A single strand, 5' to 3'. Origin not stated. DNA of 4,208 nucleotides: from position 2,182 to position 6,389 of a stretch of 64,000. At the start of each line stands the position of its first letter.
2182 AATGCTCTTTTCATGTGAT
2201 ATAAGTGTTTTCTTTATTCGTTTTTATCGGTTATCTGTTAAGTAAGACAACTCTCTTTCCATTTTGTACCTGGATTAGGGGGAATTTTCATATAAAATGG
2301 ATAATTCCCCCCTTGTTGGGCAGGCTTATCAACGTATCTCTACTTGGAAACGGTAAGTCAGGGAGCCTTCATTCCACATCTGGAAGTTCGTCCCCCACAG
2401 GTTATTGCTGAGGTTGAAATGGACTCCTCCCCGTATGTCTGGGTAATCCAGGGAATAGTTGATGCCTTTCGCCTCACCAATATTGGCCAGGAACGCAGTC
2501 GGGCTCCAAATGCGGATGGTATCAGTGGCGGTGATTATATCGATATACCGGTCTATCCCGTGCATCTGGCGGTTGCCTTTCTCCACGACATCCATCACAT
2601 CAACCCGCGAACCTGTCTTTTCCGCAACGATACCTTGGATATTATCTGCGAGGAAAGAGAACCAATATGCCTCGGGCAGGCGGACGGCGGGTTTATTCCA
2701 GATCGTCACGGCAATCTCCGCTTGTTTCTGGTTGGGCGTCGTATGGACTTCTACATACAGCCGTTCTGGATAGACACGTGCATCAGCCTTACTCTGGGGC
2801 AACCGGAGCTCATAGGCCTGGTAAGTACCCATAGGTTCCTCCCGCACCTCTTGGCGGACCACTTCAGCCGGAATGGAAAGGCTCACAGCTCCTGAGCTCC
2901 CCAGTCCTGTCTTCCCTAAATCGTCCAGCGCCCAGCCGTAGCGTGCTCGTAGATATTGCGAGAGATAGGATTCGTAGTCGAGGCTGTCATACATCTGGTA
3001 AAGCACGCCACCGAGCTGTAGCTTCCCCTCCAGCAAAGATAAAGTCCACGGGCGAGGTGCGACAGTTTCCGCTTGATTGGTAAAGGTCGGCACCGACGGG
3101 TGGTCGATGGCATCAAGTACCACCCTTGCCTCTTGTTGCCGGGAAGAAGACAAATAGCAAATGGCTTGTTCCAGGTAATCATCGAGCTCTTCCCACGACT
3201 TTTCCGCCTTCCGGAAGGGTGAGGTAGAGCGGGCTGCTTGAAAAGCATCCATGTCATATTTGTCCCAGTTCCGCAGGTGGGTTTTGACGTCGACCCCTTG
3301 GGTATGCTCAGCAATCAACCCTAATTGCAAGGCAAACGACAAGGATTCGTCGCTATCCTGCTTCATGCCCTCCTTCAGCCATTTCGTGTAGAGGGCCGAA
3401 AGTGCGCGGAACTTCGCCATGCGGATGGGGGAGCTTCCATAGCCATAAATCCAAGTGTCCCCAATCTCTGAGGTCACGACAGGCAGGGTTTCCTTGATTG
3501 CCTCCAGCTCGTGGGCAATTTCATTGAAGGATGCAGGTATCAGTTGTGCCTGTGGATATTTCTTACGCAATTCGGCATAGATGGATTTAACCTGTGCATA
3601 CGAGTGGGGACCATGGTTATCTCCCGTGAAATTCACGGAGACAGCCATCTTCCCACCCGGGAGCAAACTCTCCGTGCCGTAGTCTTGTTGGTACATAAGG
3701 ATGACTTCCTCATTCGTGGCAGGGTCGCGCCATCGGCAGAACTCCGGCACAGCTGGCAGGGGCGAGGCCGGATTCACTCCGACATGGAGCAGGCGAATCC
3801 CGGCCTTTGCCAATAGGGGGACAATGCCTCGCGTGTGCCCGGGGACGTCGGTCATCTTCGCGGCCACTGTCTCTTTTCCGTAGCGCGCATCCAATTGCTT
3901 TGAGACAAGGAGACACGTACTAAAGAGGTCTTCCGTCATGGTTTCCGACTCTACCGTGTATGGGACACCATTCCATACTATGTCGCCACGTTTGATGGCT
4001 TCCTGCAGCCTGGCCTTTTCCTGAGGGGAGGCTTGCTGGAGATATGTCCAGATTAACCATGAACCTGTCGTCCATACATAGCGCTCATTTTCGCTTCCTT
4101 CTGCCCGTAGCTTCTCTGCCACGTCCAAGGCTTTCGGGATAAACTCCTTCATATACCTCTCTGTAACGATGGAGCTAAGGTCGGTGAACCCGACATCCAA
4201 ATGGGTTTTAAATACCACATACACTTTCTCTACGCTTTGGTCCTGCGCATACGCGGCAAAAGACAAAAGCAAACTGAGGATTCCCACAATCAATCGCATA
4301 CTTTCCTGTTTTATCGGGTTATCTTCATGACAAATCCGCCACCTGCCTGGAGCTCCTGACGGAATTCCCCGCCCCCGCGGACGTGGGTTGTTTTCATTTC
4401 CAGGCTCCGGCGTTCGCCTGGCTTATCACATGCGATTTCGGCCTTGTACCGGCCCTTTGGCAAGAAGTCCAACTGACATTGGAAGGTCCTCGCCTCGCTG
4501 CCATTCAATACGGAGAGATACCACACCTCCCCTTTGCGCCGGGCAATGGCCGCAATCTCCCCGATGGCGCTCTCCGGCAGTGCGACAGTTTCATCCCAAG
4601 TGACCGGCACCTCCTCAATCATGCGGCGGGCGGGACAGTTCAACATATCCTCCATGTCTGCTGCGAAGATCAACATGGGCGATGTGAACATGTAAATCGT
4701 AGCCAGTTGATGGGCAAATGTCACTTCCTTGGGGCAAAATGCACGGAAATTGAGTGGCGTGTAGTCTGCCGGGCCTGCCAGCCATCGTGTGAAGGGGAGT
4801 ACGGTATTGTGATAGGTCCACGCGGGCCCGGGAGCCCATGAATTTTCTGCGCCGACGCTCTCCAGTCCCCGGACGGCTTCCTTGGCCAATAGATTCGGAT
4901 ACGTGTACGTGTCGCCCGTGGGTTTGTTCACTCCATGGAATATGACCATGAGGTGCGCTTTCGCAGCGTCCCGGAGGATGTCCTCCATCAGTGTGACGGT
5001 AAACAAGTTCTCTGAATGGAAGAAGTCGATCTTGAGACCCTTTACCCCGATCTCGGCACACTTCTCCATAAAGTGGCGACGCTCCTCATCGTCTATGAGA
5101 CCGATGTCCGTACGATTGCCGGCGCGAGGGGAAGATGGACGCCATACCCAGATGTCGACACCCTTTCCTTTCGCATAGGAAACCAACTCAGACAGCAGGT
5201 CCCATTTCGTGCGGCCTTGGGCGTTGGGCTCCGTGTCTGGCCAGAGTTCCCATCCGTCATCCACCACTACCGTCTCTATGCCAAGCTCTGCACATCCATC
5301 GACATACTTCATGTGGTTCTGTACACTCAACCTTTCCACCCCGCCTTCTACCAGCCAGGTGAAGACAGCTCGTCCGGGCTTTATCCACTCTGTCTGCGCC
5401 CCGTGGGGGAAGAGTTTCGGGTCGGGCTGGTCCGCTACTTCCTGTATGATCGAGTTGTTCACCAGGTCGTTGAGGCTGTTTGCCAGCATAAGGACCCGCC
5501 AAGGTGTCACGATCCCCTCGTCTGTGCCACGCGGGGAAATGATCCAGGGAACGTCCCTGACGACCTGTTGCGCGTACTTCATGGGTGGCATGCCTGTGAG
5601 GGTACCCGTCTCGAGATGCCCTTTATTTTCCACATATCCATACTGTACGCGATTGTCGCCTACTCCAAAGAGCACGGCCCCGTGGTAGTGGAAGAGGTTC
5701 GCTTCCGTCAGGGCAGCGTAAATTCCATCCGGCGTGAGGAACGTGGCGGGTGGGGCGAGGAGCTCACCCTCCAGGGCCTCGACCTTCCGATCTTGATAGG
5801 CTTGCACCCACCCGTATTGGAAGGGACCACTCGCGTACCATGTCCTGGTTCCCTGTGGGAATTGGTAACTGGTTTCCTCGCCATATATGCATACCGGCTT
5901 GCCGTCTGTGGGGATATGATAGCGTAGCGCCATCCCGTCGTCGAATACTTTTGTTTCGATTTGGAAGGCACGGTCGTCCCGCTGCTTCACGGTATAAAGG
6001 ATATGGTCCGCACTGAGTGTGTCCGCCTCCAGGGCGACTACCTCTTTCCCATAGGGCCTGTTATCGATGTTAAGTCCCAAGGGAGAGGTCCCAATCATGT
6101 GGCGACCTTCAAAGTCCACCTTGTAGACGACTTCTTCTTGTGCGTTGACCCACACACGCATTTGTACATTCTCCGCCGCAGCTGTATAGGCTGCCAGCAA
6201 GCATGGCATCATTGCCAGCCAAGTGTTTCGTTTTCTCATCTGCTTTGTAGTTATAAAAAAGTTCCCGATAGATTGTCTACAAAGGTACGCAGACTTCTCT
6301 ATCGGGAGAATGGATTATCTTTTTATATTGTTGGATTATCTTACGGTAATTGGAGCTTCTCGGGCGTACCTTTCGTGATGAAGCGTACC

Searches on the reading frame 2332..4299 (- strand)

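Call 69: search_protein_families(library=pfam, proteins=[window:2332-4299:-], max_evalue=0.00001)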
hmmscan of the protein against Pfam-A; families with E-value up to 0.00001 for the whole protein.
window:2332-4299:- (656 aa): 1 family
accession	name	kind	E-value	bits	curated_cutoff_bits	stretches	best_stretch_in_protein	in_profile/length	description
PF16477.11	DUF5054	-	2e-26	94.1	37.6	1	288-472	2-239/291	Domain of unknown function (DUF5054)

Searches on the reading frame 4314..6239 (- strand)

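Call 69: search_protein_families(library=pfam, proteins=[window:4314-6239:-], max_evalue=0.00001)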
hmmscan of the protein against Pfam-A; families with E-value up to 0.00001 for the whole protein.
window:4314-6239:- (642 aa): 3 families
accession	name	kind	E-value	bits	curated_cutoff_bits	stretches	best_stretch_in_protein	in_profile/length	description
PF10566.15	Glyco_hydro_97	-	1.7e-52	179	32.5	1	283-545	2-275/275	Glycoside hydrolase 97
PF14508.12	GH97_N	-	1.6e-32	113.3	25.3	1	24-269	7-227/229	Glycosyl-hydrolase 97 N-terminal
PF14509.12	GH97_C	-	3.7e-23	82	25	1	547-640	1-96/97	Glycosyl-hydrolase 97 C-terminal, oligomerisation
